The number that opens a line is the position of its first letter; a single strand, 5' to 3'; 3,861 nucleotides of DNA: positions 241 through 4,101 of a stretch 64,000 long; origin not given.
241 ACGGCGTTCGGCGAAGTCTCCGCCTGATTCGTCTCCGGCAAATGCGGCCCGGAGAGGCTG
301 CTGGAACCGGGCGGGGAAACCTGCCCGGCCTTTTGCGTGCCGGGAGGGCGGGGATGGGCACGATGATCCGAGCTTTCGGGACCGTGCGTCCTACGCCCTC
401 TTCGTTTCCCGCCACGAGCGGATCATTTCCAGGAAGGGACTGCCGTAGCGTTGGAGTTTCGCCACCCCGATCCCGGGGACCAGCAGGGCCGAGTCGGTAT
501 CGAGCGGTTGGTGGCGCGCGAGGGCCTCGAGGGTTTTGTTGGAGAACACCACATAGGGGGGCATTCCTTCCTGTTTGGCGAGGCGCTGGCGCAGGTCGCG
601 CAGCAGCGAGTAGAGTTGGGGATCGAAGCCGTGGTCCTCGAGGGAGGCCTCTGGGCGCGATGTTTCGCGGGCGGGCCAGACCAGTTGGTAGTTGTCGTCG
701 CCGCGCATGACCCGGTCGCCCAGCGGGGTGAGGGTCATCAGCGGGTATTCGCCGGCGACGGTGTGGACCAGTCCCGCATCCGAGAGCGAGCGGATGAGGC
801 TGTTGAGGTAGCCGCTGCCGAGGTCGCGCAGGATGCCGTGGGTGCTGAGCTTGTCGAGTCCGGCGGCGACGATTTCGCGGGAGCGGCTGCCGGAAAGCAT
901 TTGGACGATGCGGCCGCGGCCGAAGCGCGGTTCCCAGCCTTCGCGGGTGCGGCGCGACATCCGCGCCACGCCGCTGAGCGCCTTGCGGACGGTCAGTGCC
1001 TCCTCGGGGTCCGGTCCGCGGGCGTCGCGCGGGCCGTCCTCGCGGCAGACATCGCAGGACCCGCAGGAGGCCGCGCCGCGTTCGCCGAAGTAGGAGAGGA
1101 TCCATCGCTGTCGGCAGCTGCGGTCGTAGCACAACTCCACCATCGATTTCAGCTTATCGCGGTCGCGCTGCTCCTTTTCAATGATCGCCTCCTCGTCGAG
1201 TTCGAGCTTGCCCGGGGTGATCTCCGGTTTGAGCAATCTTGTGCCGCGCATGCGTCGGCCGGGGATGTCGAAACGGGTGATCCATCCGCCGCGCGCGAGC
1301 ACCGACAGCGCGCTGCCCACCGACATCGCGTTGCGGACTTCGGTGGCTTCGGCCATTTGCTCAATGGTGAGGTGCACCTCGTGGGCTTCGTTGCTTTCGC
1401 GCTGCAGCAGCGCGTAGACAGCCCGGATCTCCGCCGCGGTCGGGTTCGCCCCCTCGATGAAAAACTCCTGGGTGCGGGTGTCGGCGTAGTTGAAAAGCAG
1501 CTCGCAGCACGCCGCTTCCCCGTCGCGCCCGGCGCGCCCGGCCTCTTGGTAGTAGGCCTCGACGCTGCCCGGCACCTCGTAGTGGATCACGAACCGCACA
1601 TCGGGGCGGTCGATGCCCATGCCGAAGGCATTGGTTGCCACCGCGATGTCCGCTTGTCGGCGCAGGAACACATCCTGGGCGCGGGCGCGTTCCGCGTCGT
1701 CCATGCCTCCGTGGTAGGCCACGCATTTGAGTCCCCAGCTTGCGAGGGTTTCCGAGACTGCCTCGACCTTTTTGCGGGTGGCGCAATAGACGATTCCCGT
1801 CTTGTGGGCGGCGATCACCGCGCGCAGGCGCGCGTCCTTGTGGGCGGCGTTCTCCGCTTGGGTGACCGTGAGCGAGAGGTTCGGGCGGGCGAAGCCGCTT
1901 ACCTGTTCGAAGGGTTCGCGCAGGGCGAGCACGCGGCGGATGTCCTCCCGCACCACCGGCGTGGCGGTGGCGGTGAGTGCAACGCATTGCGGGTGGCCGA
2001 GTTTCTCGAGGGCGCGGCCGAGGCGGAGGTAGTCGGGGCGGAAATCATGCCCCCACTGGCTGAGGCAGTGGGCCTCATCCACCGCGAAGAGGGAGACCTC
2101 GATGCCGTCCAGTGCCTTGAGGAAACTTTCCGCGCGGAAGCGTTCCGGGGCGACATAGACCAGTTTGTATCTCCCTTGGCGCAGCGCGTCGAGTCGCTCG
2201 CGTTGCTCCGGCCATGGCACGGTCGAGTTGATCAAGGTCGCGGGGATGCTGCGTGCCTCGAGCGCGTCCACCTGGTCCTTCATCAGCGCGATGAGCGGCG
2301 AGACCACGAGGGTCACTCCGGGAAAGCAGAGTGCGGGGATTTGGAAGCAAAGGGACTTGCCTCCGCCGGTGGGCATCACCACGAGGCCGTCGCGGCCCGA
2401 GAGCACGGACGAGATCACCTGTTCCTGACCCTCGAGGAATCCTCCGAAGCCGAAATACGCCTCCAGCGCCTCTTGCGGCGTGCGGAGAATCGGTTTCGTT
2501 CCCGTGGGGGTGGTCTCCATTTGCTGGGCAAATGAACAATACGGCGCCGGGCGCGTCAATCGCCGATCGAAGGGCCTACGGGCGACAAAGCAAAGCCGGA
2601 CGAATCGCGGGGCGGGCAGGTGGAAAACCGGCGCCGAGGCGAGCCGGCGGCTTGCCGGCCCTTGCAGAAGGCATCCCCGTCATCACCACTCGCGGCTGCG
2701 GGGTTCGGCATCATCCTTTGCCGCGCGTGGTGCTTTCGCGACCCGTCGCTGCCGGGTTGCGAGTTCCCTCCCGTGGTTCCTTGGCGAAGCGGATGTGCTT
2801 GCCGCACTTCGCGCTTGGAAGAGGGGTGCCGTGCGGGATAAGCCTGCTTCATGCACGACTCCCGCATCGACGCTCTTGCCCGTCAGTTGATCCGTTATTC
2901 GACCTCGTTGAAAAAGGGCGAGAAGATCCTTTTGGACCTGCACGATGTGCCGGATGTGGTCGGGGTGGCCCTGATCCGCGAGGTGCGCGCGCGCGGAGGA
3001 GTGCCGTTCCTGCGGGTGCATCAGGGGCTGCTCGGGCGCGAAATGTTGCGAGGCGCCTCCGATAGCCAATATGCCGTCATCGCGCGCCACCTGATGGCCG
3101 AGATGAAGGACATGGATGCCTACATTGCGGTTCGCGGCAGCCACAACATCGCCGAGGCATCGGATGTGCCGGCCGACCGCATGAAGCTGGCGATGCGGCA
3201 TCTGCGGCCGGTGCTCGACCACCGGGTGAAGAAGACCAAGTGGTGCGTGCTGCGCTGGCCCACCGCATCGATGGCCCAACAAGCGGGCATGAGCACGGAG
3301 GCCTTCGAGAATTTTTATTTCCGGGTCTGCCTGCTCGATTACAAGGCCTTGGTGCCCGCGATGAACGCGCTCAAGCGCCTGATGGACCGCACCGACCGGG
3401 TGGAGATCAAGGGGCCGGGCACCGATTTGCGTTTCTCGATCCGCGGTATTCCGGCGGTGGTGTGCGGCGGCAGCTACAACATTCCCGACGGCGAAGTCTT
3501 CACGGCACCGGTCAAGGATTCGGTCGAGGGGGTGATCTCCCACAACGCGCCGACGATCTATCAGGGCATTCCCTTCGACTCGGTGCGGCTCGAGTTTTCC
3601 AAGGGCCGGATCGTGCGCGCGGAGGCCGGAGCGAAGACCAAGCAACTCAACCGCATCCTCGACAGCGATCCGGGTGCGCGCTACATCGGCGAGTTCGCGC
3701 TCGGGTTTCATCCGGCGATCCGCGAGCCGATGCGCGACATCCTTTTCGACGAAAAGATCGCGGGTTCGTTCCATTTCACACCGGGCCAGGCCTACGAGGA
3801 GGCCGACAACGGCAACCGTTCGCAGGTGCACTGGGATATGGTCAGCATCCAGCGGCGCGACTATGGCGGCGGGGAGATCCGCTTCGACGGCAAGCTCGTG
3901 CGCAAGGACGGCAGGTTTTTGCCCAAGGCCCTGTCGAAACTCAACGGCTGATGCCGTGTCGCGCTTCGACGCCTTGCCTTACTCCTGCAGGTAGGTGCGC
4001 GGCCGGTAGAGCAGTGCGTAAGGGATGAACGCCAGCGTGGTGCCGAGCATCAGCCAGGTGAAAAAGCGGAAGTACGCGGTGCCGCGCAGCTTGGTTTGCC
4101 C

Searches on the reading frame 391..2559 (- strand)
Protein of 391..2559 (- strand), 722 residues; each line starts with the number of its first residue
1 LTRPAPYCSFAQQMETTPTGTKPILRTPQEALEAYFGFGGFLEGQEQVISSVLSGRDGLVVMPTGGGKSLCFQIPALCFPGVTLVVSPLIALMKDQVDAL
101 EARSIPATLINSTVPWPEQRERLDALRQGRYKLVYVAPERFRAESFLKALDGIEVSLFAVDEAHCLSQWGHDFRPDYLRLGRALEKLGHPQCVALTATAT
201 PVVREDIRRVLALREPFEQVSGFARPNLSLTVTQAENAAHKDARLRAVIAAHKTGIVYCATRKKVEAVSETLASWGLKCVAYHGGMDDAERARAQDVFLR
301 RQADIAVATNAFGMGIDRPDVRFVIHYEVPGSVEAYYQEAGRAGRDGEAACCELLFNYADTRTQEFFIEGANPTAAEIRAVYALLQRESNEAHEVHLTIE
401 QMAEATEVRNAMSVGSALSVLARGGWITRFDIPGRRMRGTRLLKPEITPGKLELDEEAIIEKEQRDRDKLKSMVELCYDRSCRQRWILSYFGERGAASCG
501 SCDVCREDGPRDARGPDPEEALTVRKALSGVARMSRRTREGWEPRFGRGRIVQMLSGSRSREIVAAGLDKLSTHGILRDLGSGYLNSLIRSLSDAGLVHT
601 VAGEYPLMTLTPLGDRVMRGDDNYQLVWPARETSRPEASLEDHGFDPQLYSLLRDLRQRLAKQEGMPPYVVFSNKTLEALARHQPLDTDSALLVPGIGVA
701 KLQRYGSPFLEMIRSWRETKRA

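Call 22: search_protein_families(library=pfam, proteins=[window:391-2559:-], max_evalue=0.001)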
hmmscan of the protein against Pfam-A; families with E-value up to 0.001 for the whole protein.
window:391-2559:- (722 aa): 6 families
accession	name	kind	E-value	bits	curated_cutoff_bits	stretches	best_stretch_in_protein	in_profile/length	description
PF00270.35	DEAD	-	1e-27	97.3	26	1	44-203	3-164/167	DEAD/DEAH box helicase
PF00271.37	Helicase_C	-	7.6e-22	78.1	23.5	1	248-347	9-110/110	Helicase conserved C-terminal domain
PF00570.28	HRDC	-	1.4e-17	63.8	23.8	1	648-713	3-68/68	HRDC domain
PF09382.16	RQC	-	1.1e-16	61.1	23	1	524-631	11-110/114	RQC domain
PF16124.10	RecQ_Zn_bind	-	2.9e-13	50.8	25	1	461-506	19-66/66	RecQ zinc-binding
PF04851.21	ResIII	-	0.00054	20.3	22.5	1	44-198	7-161/164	Type III restriction enzyme, res subunit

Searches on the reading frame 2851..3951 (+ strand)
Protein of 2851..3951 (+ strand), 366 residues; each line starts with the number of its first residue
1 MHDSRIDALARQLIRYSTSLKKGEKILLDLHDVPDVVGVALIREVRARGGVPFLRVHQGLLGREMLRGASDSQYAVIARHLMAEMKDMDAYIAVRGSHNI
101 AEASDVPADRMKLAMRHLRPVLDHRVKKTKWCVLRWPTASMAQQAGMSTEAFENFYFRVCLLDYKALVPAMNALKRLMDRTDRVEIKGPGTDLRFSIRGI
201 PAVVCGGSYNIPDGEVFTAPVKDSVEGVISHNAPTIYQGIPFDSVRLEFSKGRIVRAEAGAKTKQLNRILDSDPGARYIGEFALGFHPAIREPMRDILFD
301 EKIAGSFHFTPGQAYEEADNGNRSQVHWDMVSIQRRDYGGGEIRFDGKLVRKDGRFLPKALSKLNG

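Call 22: search_protein_families(library=pfam, proteins=[window:2851-3951:+], max_evalue=0.001)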
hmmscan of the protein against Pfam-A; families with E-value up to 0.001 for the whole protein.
window:2851-3951:+ (366 aa): 1 family
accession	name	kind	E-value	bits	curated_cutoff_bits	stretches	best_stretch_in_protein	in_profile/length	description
PF02073.20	Peptidase_M29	-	3.6e-46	158.2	27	1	3-340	2-390/406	Thermophilic metalloprotease (M29)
